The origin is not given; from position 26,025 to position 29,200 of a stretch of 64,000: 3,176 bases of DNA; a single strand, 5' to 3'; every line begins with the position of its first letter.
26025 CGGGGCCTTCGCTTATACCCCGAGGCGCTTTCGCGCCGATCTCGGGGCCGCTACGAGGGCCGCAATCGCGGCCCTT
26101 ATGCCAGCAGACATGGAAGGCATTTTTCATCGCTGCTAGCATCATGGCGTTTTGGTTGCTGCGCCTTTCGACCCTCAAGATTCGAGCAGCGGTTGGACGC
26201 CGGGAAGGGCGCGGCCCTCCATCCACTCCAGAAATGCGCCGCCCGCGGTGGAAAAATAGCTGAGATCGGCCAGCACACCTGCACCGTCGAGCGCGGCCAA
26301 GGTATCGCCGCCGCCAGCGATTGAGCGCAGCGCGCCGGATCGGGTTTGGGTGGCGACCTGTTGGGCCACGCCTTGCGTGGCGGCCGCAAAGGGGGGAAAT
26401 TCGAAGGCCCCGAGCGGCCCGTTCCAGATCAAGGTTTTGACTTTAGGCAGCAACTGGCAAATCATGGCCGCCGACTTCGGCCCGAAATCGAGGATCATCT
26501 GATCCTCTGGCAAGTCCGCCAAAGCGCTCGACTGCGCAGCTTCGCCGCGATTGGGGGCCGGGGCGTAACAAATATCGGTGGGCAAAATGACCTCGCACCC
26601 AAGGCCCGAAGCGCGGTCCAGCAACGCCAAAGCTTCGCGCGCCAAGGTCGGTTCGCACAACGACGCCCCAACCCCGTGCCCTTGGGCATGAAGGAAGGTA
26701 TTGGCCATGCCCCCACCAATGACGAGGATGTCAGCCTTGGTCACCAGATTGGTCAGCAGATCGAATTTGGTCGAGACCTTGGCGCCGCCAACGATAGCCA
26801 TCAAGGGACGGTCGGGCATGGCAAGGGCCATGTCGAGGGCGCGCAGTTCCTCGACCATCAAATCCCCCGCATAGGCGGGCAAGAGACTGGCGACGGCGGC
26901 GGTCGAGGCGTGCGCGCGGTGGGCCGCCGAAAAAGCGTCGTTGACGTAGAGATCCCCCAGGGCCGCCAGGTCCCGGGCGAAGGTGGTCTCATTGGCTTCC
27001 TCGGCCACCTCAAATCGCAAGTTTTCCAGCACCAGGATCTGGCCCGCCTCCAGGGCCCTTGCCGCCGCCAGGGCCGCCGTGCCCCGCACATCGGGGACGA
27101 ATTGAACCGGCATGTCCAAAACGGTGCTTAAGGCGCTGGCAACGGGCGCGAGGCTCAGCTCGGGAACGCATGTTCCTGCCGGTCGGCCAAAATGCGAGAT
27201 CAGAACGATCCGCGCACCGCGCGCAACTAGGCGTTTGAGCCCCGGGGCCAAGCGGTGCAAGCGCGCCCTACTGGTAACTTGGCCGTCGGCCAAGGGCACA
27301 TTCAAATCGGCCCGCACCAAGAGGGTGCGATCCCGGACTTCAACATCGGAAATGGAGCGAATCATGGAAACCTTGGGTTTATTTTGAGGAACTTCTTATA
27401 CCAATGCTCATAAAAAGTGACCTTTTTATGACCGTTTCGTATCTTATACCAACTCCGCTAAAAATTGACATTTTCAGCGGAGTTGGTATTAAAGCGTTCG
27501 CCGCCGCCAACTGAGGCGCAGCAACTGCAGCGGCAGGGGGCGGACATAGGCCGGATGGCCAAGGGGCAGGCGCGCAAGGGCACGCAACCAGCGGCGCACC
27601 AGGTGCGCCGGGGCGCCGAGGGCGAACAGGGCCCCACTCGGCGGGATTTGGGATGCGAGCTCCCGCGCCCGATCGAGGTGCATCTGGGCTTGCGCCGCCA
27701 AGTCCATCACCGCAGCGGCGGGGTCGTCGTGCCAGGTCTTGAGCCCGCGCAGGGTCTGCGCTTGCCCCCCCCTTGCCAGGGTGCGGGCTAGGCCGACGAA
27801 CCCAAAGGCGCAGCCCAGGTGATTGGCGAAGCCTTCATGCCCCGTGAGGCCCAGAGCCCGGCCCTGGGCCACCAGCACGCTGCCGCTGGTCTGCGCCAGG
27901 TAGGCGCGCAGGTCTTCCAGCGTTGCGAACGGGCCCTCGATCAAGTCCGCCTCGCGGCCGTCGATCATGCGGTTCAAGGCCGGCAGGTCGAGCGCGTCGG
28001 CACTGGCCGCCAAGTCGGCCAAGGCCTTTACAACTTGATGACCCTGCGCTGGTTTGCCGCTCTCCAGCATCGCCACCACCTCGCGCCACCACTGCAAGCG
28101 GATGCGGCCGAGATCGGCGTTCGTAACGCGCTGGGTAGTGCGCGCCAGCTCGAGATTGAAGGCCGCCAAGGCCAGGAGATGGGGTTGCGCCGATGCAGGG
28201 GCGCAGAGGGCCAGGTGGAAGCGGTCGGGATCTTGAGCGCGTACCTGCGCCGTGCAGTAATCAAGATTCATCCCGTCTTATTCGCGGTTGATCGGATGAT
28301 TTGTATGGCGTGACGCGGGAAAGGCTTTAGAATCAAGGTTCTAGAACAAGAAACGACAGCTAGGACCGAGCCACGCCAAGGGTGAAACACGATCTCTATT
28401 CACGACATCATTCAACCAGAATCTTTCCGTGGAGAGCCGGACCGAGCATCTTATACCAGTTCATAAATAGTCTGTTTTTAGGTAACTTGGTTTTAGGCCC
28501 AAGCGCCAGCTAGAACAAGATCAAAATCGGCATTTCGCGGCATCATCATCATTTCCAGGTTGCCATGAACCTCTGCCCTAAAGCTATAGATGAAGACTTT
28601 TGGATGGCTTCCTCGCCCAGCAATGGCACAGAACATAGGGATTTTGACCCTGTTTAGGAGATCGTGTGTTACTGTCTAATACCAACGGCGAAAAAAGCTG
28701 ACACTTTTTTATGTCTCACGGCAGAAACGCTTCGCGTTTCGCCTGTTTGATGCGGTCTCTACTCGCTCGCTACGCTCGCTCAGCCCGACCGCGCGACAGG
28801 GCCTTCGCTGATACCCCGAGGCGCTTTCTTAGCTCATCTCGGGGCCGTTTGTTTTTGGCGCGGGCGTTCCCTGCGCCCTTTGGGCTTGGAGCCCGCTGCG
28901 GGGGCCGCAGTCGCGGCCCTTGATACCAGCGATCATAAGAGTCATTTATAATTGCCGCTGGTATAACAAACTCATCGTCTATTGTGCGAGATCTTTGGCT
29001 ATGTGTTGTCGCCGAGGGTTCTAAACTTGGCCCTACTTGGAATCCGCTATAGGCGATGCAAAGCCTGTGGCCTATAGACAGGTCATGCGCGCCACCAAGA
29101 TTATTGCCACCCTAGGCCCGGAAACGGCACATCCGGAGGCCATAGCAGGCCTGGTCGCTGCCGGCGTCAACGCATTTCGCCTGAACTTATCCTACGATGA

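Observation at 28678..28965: Dense family (~20 copies) of modular, multi-hairpin intergenic repeats clamped by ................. palindromic units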

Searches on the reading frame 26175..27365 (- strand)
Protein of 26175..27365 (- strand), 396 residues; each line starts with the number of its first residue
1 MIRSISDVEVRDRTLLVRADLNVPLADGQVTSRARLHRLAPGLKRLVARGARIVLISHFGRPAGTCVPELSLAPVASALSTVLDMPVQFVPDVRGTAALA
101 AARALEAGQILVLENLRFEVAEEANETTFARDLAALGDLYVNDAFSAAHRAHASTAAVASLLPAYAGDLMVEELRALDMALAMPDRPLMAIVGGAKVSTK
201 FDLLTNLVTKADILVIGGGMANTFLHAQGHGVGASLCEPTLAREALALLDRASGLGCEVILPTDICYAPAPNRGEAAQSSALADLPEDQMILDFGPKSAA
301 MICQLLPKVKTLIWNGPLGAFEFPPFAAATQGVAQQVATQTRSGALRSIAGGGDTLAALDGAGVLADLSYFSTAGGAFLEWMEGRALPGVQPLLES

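Call 9: search_protein_families(library=pfam, proteins=[window:26175-27365:-])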
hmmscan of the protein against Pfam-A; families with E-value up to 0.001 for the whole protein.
window:26175-27365:- (396 aa): 1 family
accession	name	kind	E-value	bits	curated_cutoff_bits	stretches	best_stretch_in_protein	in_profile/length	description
PF00162.24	PGK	-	3.3e-128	428.3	27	1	5-385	1-379/379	Phosphoglycerate kinase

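Call 55: find_homologous_proteins(query=window:26175-27365:-, max_evalue=1e-100)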
Query window:26175-27365:- (396 aa): 7780 proteins with E <= 1e-100 among 8000 candidates; the best 120 are listed.
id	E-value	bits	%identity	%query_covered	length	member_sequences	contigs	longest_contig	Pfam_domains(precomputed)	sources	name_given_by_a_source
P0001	3.0e-223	759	90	100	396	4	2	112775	PF00162.25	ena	-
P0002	1.4e-175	602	71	99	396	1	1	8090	PF00162.25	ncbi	-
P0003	7.1e-171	586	70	99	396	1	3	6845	PF00162.25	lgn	-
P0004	1.8e-170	585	70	99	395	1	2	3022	PF00162.25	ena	-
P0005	7.4e-170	583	68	99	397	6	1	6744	PF00162.25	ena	-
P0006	8.2e-164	563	68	99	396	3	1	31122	PF00162.25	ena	-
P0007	6.2e-161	554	67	98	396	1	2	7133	PF00162.25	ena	-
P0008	7.8e-158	543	66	99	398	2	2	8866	PF00162.25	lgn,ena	-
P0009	1.3e-154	533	65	99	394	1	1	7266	PF00162.25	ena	-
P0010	2.8e-154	532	65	99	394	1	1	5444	PF00162.25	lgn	-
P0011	8.1e-153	527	64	99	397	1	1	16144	PF00162.25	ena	-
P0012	9.2e-149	514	65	99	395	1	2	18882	PF00162.25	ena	-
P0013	2.3e-148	512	64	99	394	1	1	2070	PF00162.25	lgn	-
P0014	8.1e-142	491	60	99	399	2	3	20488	PF00162.25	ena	-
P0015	1.8e-131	457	60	99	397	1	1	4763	PF00162.25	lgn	-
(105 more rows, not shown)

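Call 56: find_encoding_contigs(protein=P0001, flank=10000, max_places=6)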
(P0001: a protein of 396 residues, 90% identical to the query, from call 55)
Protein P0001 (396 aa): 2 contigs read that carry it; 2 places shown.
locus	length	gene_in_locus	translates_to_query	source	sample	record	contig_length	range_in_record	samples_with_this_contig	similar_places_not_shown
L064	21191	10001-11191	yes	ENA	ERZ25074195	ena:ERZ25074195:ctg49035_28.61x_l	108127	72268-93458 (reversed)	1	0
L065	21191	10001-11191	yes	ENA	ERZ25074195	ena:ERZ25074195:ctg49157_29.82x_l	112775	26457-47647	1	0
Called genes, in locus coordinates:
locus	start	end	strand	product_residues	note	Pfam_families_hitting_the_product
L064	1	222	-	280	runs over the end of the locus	-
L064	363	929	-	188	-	PF02482:Ribosomal_S30AE, PF16321:Ribosom_S30AE_C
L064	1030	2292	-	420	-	PF00309:Sigma54_AID (weak), PF04963:Sigma54_CBD, PF04552:Sigma54_DBD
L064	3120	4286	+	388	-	PF01609:DDE_Tnp_1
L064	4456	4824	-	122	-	-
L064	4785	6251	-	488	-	PF13701:DDE_Tnp_1_4, PF01609:DDE_Tnp_1, PF13701:DDE_Tnp_1_4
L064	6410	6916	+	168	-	PF02371:Transposase_20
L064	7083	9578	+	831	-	PF01588:tRNA_bind, PF03483:B3_4, PF03484:B5, PF17759:tRNA_synthFbeta, PF03147:FDX-ACB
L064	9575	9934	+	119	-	PF02152:FolB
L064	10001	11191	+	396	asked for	PF00162:PGK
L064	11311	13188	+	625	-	PF00005:ABC_tran, PF02463:SMC_N (faint), PF03193:RsgA_GTPase (faint), PF13555:AAA_29 (faint), PF01926:MMR_HSR1 (faint), PF12848:ABC_tran_Xtn, PF00005:ABC_tran, PF13304:AAA_21, +2 more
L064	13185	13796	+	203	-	PF02798:GST_N, PF13417:GST_N_3, PF13409:GST_N_2, PF00043:GST_C, PF13410:GST_C_2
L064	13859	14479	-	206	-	PF13358:DDE_3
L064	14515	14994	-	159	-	PF13384:HTH_23 (faint), PF13565:HTH_32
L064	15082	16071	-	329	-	PF00809:Pterin_bind, PF03599:CdhD (weak)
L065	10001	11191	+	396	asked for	PF00162:PGK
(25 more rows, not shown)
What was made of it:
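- DDE_Tnp_1 transposase genes exist in the sister genome (call 56).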

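Call 77: find_encoding_contigs(protein=P0006, flank=10000, max_places=2)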
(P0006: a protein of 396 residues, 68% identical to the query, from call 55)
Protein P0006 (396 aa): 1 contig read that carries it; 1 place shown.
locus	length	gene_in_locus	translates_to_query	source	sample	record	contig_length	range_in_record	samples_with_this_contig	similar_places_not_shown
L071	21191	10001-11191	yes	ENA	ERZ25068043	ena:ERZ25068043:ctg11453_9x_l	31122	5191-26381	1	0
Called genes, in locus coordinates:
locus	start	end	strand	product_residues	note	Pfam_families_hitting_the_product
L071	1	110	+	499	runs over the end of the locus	PF02661:Fic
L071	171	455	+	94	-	PF01197:Ribosomal_L31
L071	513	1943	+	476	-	PF02696:SelO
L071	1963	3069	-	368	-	PF04348:LppC, PF13458:Peripla_BP_6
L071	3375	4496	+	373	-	PF04551:GcpE, PF26540:GcpE_C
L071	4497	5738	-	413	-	PF00109:ketoacyl-synt, PF02801:Ketoacyl-synt_C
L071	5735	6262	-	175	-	PF07977:FabA, PF22818:ApeI-like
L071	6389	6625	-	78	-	PF01649:Ribosomal_S20p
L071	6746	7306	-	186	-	PF01025:GrpE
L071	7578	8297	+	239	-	PF01138:RNase_PH, PF03725:RNase_PH_C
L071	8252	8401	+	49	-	-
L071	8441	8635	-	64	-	PF04303:PrpF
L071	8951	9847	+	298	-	PF00763:THF_DHG_CYH, PF02882:THF_DHG_CYH_C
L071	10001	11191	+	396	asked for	PF00162:PGK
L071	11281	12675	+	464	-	PF00224:PK, PF02887:PK_C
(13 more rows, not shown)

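Call 78: find_encoding_contigs(protein=P0002, flank=10000, max_places=2)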
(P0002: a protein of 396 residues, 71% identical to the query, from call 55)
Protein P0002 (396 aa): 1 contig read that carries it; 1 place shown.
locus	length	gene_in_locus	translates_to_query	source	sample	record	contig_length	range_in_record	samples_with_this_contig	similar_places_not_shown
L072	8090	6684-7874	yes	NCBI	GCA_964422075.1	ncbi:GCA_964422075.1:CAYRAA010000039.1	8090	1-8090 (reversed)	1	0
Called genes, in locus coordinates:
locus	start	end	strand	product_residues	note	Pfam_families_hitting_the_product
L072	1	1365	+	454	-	?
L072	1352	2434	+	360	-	PF27541:CitB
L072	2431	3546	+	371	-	PF05145:AbrB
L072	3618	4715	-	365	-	PF04303:PrpF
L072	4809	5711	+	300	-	PF00763:THF_DHG_CYH, PF02882:THF_DHG_CYH_C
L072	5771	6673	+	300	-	PF01758:SBF, PF13593:SBF_like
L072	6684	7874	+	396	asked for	PF00162:PGK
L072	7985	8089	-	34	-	?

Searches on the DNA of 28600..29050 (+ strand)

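Call 67: search_rna_families(source=window, start=28600, end=29050, threshold=evalue, max_evalue=1)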
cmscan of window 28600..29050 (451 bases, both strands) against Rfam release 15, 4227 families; matches with E-value up to 1: 1.
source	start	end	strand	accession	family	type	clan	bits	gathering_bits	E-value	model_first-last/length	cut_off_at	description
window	28841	28877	-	RF01792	eiav_FSE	Cis-reg; frameshift_element;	-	16.2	40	0.24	1-35/35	no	ribosomal frameshift site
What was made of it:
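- On Any Rfam RNA family: At E<=1 the archetype gives only a chance 16-bit hit (call 67).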

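Call 86: search_dna_similar(query=window:28678-28967:+, collection=plasmids, mode=distant, max_rows=10)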
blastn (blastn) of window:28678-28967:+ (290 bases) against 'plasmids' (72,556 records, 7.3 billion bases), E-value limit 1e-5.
No match.
